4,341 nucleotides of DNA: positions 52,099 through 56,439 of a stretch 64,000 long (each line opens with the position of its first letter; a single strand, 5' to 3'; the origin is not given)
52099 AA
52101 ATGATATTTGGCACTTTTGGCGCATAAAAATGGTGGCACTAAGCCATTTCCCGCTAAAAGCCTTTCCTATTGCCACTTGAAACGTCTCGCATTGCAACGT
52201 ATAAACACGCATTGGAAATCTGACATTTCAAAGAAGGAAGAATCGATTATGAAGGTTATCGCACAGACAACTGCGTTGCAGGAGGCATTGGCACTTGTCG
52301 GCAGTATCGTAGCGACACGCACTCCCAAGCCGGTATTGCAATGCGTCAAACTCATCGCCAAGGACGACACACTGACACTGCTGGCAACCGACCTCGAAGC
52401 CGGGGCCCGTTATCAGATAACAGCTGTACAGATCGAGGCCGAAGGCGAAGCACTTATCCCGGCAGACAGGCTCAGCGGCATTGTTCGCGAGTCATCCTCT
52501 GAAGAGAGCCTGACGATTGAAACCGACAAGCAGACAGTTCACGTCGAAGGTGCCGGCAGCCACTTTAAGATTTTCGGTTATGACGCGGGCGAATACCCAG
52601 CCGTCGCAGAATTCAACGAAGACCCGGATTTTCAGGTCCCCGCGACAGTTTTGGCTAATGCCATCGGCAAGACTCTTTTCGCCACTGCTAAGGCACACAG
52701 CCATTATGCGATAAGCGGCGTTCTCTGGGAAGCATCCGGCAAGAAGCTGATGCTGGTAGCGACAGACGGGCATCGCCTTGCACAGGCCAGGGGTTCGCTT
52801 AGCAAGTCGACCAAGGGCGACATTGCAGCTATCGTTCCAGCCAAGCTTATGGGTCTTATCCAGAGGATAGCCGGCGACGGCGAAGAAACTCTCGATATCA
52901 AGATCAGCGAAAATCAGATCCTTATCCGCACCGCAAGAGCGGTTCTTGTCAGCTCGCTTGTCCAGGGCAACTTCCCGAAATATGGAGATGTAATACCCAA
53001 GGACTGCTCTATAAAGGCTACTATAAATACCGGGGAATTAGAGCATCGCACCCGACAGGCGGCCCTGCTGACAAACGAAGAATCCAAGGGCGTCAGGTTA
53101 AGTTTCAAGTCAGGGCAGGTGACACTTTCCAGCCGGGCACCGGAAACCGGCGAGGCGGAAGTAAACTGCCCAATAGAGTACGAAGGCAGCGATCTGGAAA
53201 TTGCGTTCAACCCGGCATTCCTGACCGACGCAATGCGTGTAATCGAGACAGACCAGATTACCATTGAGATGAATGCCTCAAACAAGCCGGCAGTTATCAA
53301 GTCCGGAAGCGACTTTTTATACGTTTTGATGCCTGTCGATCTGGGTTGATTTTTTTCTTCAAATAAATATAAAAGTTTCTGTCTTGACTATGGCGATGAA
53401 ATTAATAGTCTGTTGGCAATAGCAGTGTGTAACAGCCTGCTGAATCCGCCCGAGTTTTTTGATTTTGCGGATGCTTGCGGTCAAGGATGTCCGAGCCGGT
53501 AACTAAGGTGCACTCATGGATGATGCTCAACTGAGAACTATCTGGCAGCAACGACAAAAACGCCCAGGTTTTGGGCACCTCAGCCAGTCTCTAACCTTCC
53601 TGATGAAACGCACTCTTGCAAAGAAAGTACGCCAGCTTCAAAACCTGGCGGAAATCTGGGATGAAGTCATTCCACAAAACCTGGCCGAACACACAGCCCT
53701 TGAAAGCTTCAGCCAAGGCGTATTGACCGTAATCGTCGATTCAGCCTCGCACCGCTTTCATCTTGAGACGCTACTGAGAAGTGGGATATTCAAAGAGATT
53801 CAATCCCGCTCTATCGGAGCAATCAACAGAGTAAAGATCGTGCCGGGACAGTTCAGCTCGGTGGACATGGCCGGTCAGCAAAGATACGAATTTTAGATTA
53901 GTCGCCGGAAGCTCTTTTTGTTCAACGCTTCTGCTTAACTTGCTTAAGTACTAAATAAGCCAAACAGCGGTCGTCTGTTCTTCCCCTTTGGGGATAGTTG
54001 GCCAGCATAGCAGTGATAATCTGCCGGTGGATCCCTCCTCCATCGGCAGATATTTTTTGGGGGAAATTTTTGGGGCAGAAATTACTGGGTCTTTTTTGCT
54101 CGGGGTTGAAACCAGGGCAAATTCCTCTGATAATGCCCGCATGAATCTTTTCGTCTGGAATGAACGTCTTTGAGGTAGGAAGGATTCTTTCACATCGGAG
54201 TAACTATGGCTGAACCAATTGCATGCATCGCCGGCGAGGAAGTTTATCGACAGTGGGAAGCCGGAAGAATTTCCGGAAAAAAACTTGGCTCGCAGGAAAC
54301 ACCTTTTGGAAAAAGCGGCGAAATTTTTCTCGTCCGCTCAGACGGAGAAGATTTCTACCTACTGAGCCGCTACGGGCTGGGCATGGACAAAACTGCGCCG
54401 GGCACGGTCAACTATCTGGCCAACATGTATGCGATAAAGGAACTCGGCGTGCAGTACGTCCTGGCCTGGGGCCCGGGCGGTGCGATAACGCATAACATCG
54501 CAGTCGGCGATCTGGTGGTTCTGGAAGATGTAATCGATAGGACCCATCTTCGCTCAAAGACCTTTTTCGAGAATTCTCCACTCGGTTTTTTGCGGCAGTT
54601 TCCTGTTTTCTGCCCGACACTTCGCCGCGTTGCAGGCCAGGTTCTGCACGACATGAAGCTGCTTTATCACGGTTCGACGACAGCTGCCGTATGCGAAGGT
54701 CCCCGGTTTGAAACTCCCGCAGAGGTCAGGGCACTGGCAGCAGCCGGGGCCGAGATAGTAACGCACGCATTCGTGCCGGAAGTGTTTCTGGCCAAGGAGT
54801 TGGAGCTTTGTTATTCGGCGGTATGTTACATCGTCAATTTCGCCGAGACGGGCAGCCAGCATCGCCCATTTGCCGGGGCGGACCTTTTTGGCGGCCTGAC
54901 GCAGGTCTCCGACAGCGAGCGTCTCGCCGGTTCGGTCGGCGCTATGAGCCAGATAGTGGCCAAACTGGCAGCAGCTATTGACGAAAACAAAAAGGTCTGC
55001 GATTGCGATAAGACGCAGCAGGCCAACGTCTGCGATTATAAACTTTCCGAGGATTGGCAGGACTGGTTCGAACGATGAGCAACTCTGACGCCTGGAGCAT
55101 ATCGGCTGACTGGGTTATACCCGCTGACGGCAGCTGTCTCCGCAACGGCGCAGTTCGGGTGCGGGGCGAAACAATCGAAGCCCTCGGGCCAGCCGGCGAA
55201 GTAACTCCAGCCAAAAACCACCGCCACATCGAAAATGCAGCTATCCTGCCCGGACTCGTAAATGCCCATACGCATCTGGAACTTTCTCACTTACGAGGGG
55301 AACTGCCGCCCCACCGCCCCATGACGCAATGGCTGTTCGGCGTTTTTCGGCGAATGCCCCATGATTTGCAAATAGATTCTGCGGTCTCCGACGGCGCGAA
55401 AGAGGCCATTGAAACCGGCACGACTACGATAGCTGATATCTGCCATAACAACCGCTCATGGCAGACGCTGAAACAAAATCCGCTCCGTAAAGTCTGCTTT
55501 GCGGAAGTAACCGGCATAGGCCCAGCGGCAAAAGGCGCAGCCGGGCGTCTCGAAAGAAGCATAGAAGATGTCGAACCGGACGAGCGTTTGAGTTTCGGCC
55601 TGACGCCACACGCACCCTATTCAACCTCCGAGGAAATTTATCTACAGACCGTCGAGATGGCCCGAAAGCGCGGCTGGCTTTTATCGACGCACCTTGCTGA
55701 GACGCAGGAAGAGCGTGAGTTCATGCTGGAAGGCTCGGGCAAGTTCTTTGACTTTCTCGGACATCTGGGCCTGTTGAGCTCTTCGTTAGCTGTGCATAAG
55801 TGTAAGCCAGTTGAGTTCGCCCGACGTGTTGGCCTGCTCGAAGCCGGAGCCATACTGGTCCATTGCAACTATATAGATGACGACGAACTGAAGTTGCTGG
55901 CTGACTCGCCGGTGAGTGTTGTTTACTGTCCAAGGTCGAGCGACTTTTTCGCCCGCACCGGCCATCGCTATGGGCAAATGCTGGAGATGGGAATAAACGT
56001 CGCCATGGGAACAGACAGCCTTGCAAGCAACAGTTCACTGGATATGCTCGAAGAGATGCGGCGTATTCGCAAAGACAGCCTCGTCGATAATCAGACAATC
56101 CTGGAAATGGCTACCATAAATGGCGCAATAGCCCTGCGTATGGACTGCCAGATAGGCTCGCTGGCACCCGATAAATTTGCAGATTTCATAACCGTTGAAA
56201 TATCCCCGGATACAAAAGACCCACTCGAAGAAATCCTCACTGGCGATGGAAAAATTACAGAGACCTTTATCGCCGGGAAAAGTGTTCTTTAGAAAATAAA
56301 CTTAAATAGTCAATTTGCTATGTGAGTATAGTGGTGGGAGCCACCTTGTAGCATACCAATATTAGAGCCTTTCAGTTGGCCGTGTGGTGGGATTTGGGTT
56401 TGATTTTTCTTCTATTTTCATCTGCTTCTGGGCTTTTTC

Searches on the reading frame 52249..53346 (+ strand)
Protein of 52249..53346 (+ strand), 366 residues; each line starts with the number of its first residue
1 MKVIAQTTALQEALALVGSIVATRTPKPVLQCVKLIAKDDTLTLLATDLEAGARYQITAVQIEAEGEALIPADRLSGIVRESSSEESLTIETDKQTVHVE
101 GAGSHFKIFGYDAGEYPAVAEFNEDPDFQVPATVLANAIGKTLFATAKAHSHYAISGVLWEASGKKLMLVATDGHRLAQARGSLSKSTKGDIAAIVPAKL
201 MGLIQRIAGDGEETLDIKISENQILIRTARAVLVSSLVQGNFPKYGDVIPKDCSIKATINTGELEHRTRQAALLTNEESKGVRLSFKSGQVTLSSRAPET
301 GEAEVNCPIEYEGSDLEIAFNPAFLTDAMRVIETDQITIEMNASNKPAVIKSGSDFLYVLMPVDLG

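Call 98: search_protein_families(library=pfam, proteins=[window:52249-53346:+], max_evalue=0.00001)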
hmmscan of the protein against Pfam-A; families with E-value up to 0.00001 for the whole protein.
window:52249-53346:+ (366 aa): 3 families
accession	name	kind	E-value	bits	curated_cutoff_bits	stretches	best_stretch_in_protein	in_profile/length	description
PF02768.20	DNA_pol3_beta_3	-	1.7e-31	109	27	1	248-362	3-119/121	DNA polymerase III beta subunit, C-terminal domain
PF02767.21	DNA_pol3_beta_2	-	1.9e-30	106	27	1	129-244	1-116/116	DNA polymerase III beta subunit, central domain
PF00712.24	DNA_pol3_beta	-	2.3e-28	99.2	24.4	1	1-119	1-119/120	DNA polymerase III beta subunit, N-terminal domain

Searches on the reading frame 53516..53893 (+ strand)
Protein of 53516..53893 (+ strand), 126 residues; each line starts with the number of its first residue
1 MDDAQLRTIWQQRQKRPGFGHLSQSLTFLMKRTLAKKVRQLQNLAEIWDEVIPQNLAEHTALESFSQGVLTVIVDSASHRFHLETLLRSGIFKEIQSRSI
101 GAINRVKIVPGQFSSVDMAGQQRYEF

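Call 98: search_protein_families(library=pfam, proteins=[window:53516-53893:+], max_evalue=0.00001)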
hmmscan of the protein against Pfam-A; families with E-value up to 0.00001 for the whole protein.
window:53516-53893:+ (126 aa): 1 family
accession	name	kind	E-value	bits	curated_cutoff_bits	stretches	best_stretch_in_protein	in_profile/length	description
PF05258.17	DciA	-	3.3e-11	43.7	24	1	26-108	6-89/89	Dna[CI] antecedent, DciA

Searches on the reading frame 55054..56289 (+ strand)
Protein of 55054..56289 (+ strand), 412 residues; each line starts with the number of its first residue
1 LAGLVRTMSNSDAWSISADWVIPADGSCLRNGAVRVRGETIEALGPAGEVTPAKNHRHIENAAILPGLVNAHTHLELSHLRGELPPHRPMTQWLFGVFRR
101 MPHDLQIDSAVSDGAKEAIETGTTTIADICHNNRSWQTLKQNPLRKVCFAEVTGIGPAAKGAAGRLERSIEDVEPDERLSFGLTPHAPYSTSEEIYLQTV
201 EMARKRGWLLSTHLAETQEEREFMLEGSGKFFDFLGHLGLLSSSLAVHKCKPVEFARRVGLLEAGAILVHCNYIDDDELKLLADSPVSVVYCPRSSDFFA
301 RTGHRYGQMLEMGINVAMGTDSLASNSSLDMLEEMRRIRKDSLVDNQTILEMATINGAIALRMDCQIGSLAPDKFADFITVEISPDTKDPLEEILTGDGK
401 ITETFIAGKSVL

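Call 96: find_related_loci(query=window:55054-56289:+, collection=metagenome_contigs, flank=5000)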
Query window:55054-56289:+ (412 aa) in metagenome_contigs; peptide patterns used: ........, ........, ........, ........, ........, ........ (x = any residue, [..] = any of these).
201 stretches matched a pattern; 3 encode a relative of the query (tblastn E <= 1e-3); 3 distinct loci.
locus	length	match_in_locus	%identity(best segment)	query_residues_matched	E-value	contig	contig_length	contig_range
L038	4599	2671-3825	25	14-394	1e-27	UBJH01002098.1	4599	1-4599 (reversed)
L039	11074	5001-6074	27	29-370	9e-27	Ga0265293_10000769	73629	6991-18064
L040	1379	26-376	38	253-361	1e-17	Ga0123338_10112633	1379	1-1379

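Call 98: search_protein_families(library=pfam, proteins=[window:55054-56289:+], max_evalue=0.00001)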
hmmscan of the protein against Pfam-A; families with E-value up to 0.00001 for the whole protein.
window:55054-56289:+ (412 aa): 2 families
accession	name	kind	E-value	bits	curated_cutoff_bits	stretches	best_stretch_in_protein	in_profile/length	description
PF01979.26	Amidohydro_1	-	2e-46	159.3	25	1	64-411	2-345/345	Amidohydrolase family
PF07969.17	Amidohydro_3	-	5e-13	49.8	29.7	1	300-411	353-471/472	Amidohydrolase family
